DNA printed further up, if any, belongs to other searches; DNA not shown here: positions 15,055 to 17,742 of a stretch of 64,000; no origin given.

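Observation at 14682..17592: PPK1 carries an N-terminal HTH module, and a stand-alone paralog of that module with a polybasic tail lies immediately downstream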

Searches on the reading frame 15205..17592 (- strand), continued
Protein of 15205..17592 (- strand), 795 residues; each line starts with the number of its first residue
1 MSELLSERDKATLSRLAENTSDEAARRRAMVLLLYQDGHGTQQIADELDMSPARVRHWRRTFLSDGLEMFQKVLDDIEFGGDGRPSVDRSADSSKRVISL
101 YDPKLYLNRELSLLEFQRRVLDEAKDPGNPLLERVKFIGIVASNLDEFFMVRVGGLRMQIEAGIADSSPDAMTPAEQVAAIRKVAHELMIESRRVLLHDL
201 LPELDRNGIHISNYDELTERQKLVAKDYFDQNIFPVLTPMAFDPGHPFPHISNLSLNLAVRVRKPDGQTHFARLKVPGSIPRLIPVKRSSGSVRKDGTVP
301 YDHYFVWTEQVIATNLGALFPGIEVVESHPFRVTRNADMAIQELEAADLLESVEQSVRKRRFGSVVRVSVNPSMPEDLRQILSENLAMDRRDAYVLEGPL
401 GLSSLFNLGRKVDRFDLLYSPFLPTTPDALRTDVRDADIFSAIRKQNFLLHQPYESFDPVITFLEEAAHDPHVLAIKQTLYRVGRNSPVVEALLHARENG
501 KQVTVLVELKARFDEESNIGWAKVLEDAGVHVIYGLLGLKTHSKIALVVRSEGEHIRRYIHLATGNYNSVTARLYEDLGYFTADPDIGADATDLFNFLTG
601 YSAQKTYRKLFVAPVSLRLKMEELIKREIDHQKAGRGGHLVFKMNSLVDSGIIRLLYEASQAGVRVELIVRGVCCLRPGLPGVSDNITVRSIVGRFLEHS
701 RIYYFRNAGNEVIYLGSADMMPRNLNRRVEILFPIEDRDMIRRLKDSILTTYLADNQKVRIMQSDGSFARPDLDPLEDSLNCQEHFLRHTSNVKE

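Call 15: find_encoding_contigs(protein=P0017, flank=6000, max_places=2)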
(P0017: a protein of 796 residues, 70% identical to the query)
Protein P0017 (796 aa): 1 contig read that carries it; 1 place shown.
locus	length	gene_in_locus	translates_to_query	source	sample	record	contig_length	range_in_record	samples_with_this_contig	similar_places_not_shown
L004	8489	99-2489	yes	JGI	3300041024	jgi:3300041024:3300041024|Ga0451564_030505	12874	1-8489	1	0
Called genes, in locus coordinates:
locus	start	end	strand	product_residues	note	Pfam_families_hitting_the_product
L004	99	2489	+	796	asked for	PF13384:HTH_23, PF13518:HTH_28 (weak), PF13551:HTH_29 (weak), PF13089:PP_kinase_N, PF02503:PP_kinase, PF17941:PP_kinase_C_1, PF13091:PLDc_2 (faint), PF13090:PP_kinase_C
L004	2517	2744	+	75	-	-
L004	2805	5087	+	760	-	PF18072:FGAR-AT_linker, PF00586:AIRS, PF02769:AIRS_C, PF00586:AIRS, PF02769:AIRS_C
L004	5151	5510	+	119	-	PF14595:Thioredoxin_9 (weak), PF00085:Thioredoxin, PF13098:Thioredoxin_2 (weak), PF13905:Thioredoxin_8 (faint)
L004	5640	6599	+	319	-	PF00890:FAD_binding_2 (faint), PF01266:DAO (faint), PF03486:HI0933_like (faint), PF07992:Pyr_redox_2, PF13450:NAD_binding_8 (weak), PF13738:Pyr_redox_3, PF00070:Pyr_redox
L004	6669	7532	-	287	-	PF01619:Pro_dh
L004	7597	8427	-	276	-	PF13489:Methyltransf_23, PF13847:Methyltransf_31, PF08241:Methyltransf_11, PF08242:Methyltransf_12, PF13649:Methyltransf_25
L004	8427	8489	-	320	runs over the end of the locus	PF00155:Aminotran_1_2 (faint), PF01053:Cys_Met_Meta_PP, PF00266:Aminotran_5 (weak)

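Call 18: find_encoding_contigs(protein=P0014, flank=6000, max_places=2)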
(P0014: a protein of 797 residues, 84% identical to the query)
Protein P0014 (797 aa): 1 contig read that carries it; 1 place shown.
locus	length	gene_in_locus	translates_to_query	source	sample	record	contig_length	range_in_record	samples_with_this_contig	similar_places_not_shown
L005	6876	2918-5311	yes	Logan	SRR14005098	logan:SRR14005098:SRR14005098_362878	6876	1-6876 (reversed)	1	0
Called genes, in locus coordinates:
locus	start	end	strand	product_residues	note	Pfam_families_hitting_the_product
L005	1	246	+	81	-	?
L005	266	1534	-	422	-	PF01676:Metalloenzyme, PF10143:PhosphMutase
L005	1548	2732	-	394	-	PF03477:ATP-cone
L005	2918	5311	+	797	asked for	PF13384:HTH_23, PF13518:HTH_28, PF13551:HTH_29, PF13089:PP_kinase_N, PF02503:PP_kinase, PF17941:PP_kinase_C_1, PF13091:PLDc_2 (faint), PF13090:PP_kinase_C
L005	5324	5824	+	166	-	PF01527:HTH_Tnp_1 (faint), PF13384:HTH_23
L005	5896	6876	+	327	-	?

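Call 19: find_encoding_contigs(protein=P0018, flank=6000, max_places=2)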
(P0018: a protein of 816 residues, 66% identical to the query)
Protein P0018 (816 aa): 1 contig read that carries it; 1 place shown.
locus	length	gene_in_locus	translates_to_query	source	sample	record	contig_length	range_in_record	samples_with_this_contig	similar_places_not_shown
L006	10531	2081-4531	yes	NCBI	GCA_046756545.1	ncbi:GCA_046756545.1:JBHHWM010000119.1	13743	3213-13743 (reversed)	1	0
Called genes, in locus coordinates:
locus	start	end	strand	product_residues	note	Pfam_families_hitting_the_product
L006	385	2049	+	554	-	PF24923:ATP-grasp_IQCH, PF18105:PGM1_C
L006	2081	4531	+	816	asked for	PF13384:HTH_23, PF13518:HTH_28 (faint), PF13089:PP_kinase_N, PF02503:PP_kinase, PF17941:PP_kinase_C_1, PF13091:PLDc_2 (faint), PF13090:PP_kinase_C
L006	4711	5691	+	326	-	PF02613:Nitrate_red_del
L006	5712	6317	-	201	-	PF02627:CMD (faint)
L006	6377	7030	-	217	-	PF01243:PNPOx_N, PF12766:Pyridox_oxase_2, PF10590:PNP_phzG_C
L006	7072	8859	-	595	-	PF04389:Peptidase_M28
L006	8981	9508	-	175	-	PF04978:MST, PF12867:DinB_2, PF11716:MDMPI_N (weak)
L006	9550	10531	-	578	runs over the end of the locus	PF00916:Sulfate_transp, PF01740:STAS, PF13466:STAS_2 (weak)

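Call 33: search_protein_families(library=pfam, proteins=[L001:8620-9594:+, L001:4018-5652:+], max_evalue=0.001)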
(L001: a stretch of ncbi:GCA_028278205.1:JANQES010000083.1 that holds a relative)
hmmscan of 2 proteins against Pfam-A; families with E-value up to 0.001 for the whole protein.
L001:8620-9594:+ (324 aa): 1 family
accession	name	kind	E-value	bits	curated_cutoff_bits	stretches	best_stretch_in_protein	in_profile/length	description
PF02613.20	Nitrate_red_del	-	1e-17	64.9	22.2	1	32-155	9-135/136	Nitrate reductase delta subunit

L001:4018-5652:+ (544 aa): 3 families
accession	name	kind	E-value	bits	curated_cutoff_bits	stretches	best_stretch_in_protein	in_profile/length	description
PF24923.1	ATP-grasp_IQCH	-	1.3e-17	64.5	27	2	292-425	127-261/266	IQCH-like, ATP-grasp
PF18105.7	PGM1_C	-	2.8e-14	52.8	22.5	1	462-514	1-53/54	PGM1 C-terminal domain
PF18604.6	PreAtp-grasp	-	0.00036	21.5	27.5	0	126-186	35-93/94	Pre ATP-grasp domain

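Call 59: find_encoding_contigs(protein=P0048, flank=4000, max_places=1)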
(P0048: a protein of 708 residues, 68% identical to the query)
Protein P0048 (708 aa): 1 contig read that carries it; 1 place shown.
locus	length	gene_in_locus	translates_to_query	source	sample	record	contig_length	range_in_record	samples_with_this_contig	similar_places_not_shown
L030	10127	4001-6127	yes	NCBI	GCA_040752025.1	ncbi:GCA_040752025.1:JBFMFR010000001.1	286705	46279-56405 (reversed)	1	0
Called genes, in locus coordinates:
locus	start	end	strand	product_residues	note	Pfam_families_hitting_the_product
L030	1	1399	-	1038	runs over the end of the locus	PF05729:NACHT, PF03781:FGE-sulfatase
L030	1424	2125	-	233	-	PF00027:cNMP_binding, PF13545:HTH_Crp_2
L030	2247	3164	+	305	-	PF03976:PPK2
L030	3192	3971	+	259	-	PF03976:PPK2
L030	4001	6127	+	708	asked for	PF13089:PP_kinase_N, PF02503:PP_kinase, PF17941:PP_kinase_C_1, PF13091:PLDc_2 (faint), PF13090:PP_kinase_C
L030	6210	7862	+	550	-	PF05235:CHAD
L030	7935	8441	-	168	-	PF00156:Pribosyltran (weak)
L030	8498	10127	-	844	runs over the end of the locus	PF17764:PriA_3primeBD, PF00270:DEAD, PF04851:ResIII, PF18319:Zn_ribbon_PriA, PF00271:Helicase_C (weak), PF18074:PriA_C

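Call 60: find_encoding_contigs(protein=P0072, flank=4000, max_places=1)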
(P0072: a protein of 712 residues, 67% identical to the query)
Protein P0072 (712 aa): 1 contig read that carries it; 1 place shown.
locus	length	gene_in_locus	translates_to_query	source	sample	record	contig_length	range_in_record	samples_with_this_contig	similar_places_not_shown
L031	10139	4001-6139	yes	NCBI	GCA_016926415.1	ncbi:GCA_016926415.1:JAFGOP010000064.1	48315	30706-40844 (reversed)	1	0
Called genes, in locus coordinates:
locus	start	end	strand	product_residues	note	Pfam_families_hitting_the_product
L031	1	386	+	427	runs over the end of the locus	PF13435:Cytochrome_C554 (faint), PF14522:Cytochrome_C7 (faint), PF13447:Multi-haem_cyto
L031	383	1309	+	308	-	-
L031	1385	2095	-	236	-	PF00027:cNMP_binding, PF13545:HTH_Crp_2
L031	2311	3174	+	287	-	PF03976:PPK2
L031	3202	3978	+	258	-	PF03976:PPK2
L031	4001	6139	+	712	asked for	PF13089:PP_kinase_N, PF02503:PP_kinase, PF17941:PP_kinase_C_1, PF13091:PLDc_2 (faint), PF13090:PP_kinase_C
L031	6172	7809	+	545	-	PF21447:Ppx-GppA_III, PF05235:CHAD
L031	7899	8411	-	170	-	PF00156:Pribosyltran (weak)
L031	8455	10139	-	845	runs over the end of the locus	PF17764:PriA_3primeBD, PF00270:DEAD, PF04851:ResIII, PF00271:Helicase_C (faint), PF18319:Zn_ribbon_PriA, PF18074:PriA_C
